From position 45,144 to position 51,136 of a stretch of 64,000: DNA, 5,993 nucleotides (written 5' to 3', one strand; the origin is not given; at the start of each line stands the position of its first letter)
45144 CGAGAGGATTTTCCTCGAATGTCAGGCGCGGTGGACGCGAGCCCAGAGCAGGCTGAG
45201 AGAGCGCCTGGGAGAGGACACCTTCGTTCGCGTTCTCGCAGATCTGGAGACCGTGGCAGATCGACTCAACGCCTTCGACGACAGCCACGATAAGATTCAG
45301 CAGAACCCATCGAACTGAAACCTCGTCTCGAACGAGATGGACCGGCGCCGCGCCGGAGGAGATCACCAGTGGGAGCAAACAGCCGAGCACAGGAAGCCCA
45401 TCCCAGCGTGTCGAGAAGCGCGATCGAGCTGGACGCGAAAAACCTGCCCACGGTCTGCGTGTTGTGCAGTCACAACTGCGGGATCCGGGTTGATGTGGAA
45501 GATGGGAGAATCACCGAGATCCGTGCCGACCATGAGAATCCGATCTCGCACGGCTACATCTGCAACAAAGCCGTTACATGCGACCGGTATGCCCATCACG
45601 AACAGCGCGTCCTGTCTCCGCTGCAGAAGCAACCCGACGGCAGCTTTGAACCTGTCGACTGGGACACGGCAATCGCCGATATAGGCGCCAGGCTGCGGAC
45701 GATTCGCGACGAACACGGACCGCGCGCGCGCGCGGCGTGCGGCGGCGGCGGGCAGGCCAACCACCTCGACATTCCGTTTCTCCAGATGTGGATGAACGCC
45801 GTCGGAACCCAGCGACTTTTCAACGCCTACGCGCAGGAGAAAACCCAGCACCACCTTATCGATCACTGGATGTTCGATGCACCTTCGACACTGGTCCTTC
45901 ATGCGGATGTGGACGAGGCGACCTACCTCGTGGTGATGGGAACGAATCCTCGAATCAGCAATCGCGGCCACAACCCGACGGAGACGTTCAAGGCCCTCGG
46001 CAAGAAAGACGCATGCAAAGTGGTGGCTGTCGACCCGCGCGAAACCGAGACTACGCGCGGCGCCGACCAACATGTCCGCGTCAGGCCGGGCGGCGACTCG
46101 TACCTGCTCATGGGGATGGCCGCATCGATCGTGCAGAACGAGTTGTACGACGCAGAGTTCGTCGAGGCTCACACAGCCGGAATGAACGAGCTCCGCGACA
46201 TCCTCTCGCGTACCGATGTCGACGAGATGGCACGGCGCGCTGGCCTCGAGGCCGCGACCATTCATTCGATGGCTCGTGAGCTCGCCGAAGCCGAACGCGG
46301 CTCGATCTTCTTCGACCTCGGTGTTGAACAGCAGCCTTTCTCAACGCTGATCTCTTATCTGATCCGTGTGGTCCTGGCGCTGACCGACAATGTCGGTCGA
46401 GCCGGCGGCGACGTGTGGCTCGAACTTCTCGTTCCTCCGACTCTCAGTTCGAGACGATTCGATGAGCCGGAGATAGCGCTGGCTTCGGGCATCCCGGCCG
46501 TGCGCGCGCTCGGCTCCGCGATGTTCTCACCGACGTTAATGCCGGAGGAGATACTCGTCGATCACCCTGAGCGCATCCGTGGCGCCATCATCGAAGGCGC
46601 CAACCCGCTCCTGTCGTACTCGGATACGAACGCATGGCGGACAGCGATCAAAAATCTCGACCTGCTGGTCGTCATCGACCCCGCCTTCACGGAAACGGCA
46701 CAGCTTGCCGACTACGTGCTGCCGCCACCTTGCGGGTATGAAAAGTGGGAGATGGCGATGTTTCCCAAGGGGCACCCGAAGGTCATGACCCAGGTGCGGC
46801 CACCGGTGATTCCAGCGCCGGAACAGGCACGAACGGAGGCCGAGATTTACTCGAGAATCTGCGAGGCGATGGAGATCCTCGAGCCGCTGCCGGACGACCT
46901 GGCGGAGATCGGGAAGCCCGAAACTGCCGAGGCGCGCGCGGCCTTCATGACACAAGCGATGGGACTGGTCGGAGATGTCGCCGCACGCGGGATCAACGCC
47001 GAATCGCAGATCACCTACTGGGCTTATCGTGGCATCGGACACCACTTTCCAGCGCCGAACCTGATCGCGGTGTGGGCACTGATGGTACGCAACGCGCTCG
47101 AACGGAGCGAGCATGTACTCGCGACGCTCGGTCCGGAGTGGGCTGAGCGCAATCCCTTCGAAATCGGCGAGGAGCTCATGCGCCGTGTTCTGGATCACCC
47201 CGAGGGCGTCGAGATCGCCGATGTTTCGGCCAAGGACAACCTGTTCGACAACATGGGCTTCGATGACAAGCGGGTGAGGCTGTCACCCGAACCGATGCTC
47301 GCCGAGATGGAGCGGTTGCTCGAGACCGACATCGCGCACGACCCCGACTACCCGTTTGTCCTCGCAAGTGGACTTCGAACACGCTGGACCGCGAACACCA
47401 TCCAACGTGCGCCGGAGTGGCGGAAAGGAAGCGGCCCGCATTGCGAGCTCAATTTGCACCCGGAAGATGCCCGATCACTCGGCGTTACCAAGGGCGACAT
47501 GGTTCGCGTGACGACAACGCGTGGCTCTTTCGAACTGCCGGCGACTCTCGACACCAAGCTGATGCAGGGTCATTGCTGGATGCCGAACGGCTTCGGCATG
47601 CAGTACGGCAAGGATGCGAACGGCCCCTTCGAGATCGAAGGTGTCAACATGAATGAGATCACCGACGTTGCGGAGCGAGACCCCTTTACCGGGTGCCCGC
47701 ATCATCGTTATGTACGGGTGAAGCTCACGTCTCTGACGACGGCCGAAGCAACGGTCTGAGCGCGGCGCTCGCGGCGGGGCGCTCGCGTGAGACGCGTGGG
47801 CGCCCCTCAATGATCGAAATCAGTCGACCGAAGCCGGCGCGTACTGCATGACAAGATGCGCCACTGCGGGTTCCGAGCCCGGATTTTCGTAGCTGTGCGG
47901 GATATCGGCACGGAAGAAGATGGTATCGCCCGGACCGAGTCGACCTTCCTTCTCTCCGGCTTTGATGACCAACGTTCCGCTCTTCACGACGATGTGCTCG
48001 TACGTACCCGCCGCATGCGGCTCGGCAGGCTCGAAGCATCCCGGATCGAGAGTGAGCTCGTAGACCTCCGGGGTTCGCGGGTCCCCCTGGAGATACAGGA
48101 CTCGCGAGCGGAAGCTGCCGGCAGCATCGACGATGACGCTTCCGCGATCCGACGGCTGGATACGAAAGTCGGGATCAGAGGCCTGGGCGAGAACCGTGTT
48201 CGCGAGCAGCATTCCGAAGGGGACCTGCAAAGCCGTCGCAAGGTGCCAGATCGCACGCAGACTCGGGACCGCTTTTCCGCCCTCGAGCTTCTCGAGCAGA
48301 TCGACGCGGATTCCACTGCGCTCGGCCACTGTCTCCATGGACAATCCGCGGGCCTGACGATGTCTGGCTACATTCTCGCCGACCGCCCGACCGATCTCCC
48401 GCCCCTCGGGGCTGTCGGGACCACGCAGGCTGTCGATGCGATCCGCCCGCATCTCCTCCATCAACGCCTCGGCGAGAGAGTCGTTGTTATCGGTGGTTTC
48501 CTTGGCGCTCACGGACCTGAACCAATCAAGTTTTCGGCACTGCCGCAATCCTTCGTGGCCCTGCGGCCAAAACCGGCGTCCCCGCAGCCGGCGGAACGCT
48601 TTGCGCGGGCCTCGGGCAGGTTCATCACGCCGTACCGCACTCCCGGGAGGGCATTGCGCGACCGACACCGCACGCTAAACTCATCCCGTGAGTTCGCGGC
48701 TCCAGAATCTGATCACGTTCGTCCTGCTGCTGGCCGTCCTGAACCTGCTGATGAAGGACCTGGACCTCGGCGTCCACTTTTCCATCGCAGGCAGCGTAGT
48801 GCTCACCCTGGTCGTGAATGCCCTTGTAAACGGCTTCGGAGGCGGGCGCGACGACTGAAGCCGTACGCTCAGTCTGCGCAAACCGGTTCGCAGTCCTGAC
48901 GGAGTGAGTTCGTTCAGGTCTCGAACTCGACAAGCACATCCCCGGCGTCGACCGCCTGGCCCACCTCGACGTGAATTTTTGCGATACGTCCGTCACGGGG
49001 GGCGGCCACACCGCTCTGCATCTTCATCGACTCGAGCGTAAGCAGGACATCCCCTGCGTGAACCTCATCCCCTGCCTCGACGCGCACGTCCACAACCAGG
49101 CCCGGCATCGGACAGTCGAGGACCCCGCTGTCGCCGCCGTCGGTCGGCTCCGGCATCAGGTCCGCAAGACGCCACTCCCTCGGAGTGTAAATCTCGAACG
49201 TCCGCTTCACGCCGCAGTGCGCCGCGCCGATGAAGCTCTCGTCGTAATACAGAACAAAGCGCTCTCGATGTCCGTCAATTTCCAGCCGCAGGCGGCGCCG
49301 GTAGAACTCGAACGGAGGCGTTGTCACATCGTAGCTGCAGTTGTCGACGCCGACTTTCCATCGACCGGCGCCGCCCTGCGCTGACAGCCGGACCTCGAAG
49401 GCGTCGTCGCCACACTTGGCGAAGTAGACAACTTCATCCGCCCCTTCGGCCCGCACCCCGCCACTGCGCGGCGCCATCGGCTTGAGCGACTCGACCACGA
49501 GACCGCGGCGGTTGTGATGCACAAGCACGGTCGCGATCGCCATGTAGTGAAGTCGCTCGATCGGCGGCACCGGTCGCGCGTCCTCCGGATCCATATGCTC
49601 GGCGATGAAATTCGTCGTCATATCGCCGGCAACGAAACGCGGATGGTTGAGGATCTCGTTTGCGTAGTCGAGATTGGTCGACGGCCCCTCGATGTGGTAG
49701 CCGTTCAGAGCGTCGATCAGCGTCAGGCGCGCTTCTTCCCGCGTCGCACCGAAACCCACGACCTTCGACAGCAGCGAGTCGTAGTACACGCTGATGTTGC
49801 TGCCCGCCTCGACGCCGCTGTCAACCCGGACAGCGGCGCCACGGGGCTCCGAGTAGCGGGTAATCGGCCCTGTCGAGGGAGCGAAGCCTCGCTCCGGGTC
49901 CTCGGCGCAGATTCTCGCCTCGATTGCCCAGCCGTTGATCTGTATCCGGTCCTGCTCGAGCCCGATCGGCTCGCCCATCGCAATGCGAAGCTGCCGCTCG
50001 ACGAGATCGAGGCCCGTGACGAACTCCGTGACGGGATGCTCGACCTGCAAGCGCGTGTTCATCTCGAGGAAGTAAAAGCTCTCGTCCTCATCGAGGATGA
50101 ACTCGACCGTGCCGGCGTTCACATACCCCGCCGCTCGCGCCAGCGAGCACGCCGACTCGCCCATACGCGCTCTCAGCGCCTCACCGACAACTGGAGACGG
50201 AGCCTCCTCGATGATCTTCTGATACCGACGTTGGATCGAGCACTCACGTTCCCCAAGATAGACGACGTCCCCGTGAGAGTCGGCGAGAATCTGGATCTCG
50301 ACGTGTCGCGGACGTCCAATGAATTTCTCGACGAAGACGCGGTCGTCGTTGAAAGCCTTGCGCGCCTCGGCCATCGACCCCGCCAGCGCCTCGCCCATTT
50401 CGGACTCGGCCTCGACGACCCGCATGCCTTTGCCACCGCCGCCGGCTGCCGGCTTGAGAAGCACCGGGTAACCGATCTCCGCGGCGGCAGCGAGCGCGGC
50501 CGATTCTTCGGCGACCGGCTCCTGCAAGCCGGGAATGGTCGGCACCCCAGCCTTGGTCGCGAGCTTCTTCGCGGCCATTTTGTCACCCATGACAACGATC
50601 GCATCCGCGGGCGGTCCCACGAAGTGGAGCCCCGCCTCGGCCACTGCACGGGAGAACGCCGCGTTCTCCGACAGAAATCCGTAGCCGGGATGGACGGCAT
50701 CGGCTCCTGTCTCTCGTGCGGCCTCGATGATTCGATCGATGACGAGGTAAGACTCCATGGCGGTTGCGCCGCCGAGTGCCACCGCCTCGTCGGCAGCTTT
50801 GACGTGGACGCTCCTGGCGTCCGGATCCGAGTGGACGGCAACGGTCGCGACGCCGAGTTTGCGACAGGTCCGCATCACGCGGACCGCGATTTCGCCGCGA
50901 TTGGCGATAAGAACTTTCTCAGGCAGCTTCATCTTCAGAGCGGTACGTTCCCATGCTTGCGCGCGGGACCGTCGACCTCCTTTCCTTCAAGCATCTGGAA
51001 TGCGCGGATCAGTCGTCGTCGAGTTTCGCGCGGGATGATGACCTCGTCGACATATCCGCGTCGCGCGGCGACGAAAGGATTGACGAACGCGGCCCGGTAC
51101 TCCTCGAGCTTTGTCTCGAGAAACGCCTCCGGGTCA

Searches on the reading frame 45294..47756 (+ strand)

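Call 24: search_protein_families(library=pfam, proteins=[window:45294-47756:+], max_evalue=0.00001)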
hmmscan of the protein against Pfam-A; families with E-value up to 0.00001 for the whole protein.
window:45294-47756:+ (821 aa): 3 families
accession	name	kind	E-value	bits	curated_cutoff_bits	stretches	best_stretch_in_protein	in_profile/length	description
PF00384.28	Molybdopterin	-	5e-31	108.4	24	1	105-524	1-352/353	Molybdopterin oxidoreductase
PF01568.27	Molydop_binding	-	2.7e-18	66.4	26.8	1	694-806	6-108/110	Molydopterin dinucleotide binding domain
PF04879.21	Molybdop_Fe4S4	-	2e-12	47.4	22.7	1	51-101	4-54/55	Molybdopterin oxidoreductase Fe4S4 domain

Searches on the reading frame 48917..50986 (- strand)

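Call 23: search_protein_families(library=pfam, proteins=[window:48917-50986:-], max_evalue=0.00001)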
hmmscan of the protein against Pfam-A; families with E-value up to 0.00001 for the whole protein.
window:48917-50986:- (690 aa): 8 families
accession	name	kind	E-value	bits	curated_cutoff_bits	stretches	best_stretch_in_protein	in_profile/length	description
PF02786.22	CPSase_L_D2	-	2.1e-75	253.3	19.8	1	135-341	1-208/211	Carbamoyl-phosphate synthase L chain, ATP binding domain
PF00289.28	Biotin_carb_N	-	2e-46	157.4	25.5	1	23-130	3-110/110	Biotin carboxylase, N-terminal domain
PF02785.25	Biotin_carb_C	-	1.2e-36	125.5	32.4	1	356-462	1-107/108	Biotin carboxylase C-terminal domain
PF00364.28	Biotin_lipoyl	-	2.5e-18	66.1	22.1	1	624-687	4-72/73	Biotin-requiring enzyme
PF13533.13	Biotin_lipoyl_2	-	5.1e-15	55.3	29.8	1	627-652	7-32/32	Biotin-lipoyl like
PF07478.18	Dala_Dala_lig_C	-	1.1e-10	41.8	24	1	163-311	27-174/204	D-ala D-ala ligase C-terminus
PF02222.28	ATP-grasp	-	1.4e-06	28.5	27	1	158-312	16-162/179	ATP-grasp domain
PF13437.12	HlyD_3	-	1.6e-06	29.3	22.2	0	660-687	2-29/106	HlyD family secretion protein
